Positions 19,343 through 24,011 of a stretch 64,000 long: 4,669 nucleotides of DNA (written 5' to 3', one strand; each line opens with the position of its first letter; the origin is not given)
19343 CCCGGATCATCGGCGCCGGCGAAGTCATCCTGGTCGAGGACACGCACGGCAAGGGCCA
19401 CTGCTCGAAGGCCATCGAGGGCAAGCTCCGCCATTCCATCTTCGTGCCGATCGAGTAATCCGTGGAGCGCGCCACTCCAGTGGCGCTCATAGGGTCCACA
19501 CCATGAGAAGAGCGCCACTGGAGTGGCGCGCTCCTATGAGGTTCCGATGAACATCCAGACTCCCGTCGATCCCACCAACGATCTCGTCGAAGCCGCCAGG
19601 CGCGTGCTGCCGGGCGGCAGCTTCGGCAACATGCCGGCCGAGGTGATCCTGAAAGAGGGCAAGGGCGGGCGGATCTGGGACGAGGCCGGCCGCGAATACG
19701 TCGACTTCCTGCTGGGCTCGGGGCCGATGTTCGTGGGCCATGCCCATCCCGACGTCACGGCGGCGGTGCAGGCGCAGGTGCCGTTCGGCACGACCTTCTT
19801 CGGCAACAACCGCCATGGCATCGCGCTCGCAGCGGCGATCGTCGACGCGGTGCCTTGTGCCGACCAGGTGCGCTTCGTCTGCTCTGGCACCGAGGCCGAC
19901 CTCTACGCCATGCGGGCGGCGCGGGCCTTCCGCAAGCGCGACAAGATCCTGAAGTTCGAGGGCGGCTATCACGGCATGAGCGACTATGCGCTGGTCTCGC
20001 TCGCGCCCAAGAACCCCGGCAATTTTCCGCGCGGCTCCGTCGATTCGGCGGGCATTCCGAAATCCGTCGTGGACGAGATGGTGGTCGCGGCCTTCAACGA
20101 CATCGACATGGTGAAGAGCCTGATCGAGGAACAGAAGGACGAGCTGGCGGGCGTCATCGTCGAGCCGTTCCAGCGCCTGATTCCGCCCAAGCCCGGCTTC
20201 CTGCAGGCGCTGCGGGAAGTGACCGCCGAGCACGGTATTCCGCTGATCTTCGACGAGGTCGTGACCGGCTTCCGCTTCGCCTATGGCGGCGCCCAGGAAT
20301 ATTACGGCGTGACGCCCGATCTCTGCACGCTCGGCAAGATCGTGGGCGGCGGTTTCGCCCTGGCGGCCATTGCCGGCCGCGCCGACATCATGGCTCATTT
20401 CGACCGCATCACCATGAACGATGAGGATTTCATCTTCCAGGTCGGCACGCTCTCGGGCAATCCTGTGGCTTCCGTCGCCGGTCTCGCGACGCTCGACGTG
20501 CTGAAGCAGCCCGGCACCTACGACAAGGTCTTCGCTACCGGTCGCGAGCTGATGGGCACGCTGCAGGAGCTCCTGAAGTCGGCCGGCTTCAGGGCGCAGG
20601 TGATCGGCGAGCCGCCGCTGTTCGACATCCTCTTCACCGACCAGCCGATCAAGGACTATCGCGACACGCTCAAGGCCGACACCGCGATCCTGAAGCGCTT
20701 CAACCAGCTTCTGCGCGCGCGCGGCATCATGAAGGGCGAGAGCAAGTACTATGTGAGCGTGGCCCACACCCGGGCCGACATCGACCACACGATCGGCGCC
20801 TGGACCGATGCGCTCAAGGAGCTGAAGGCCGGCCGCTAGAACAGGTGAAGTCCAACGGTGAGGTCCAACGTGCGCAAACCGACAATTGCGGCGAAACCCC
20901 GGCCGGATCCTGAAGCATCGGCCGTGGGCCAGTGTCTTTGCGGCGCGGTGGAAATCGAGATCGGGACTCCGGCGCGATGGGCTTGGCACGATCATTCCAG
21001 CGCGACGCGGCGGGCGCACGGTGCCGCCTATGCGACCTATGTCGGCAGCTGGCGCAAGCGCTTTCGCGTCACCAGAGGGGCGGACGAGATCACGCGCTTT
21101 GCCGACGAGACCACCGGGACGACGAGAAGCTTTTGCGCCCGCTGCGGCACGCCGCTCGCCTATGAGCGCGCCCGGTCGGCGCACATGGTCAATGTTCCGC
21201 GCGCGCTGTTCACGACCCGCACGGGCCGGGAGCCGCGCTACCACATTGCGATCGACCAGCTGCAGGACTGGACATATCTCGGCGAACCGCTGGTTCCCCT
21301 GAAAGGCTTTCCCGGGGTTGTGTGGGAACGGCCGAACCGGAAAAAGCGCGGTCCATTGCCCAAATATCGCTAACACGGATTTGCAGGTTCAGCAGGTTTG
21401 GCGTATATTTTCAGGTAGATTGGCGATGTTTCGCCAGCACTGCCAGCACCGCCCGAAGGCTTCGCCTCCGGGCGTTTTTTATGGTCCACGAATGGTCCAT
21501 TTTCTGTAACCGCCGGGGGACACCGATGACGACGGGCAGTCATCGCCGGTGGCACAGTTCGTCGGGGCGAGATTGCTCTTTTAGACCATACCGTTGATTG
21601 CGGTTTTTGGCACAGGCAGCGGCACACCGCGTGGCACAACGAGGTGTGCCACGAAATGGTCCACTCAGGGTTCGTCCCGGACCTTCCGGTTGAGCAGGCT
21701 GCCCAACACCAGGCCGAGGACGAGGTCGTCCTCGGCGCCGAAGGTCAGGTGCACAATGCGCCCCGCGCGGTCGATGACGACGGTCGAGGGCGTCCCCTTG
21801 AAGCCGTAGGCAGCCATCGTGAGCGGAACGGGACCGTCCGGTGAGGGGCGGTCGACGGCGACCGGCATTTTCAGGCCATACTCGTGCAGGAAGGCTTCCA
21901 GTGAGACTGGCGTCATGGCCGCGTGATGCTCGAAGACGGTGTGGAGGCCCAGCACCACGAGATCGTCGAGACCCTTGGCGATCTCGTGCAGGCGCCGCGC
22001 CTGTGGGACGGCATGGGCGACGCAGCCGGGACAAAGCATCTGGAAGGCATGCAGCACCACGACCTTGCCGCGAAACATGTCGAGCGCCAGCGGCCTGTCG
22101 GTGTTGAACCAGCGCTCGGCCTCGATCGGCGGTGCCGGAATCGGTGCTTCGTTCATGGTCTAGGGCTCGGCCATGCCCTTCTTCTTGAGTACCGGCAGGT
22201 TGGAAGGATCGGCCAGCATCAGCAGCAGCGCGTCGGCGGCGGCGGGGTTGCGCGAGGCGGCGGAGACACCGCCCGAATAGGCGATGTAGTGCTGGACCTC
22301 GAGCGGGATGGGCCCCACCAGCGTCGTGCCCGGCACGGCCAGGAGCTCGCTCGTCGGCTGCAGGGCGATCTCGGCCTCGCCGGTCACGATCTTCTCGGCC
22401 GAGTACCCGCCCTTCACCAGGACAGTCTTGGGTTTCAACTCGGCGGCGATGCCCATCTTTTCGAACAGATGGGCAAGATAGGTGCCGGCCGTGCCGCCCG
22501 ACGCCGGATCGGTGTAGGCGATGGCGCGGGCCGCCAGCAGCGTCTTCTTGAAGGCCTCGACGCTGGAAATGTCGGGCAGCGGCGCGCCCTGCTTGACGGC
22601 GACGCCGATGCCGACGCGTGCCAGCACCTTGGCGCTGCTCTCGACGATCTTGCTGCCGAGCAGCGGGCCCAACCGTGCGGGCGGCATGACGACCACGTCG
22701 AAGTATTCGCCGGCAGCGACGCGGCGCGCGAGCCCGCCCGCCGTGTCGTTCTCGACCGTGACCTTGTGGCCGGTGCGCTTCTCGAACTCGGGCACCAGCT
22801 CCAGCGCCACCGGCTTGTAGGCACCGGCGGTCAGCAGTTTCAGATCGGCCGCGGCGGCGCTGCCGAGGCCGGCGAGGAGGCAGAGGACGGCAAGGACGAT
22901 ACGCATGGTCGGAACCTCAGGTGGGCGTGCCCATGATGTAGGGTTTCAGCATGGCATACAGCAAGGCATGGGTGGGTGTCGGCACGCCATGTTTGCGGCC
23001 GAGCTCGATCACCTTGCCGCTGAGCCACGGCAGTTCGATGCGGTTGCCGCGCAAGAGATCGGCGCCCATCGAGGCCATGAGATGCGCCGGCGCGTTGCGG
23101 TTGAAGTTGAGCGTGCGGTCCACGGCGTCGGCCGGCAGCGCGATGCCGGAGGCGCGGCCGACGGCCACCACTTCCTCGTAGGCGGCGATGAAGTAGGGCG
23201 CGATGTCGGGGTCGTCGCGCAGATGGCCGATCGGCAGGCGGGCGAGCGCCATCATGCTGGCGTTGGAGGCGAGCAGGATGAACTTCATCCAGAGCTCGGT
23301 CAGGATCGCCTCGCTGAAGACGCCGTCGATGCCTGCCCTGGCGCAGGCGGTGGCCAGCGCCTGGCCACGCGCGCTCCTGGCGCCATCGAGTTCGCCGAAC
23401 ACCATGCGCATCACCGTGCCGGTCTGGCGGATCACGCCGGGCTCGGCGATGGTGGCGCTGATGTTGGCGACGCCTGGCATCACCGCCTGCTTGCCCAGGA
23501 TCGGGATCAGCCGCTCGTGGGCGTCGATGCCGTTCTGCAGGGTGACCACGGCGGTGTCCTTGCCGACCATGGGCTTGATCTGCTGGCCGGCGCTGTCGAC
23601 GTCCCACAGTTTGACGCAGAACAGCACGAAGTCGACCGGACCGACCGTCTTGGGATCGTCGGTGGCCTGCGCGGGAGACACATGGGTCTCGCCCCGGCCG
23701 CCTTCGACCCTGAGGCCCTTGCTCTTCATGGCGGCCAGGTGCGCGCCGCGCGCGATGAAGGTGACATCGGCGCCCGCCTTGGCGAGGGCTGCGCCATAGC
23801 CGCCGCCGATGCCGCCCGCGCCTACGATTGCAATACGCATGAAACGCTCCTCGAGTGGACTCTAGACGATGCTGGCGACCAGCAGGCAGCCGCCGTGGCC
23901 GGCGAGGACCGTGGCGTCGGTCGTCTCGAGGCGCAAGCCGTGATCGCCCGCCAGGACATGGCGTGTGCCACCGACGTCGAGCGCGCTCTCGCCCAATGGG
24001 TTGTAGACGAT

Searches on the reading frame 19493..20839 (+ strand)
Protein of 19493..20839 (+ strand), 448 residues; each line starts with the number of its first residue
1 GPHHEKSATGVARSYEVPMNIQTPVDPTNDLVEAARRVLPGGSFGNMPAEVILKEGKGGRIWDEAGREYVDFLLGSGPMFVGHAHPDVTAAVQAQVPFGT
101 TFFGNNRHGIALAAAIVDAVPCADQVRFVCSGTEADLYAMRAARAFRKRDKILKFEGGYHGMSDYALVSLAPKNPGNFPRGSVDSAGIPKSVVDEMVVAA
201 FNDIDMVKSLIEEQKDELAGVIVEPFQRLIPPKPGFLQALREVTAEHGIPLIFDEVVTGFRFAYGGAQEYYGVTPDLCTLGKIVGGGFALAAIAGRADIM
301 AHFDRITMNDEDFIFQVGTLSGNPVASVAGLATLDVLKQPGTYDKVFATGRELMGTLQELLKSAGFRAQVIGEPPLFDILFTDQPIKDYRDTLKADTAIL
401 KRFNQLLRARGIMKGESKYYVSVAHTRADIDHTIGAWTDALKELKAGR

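Call 31: search_protein_families(library=pfam, proteins=[window:19493-20839:+], max_evalue=0.0001)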
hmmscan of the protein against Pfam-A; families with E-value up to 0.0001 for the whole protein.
window:19493-20839:+ (448 aa): 1 family
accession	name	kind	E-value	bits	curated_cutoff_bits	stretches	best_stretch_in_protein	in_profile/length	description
PF00202.27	Aminotran_3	-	1.6e-59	202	30.5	1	50-411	10-368/403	Aminotransferase class-III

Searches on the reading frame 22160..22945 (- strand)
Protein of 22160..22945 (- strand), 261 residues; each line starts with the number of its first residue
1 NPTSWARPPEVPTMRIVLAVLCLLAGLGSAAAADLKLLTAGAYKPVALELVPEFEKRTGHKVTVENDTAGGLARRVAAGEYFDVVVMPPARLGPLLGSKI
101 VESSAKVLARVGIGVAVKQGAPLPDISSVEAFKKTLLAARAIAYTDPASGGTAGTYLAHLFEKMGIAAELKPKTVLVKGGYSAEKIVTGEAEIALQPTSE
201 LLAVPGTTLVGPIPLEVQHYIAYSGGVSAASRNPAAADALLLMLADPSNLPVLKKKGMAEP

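Call 31: search_protein_families(library=pfam, proteins=[window:22160-22945:-], max_evalue=0.0001)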
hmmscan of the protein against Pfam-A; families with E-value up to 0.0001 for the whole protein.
window:22160-22945:- (261 aa): 2 families
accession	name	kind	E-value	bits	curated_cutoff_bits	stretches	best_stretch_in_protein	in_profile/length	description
PF13531.11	SBP_bac_11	-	7.6e-37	127.7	25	1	35-258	1-226/227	Bacterial extracellular solute-binding protein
PF01547.30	SBP_bac_1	-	2.9e-09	37.8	26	1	49-247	12-303/307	Bacterial extracellular solute-binding protein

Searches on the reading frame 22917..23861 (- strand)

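Call 31: search_protein_families(library=pfam, proteins=[window:22917-23861:-], max_evalue=0.0001)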
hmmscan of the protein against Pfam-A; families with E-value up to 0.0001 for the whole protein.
window:22917-23861:- (314 aa): 2 families
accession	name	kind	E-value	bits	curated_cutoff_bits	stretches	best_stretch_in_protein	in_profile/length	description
PF02558.23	ApbA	-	1.7e-41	141.8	22.2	1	10-159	1-149/150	Ketopantoate reductase PanE/ApbA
PF08546.17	ApbA_C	-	4.8e-25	88.8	22.7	1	186-307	2-123/125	Ketopantoate reductase PanE/ApbA C terminal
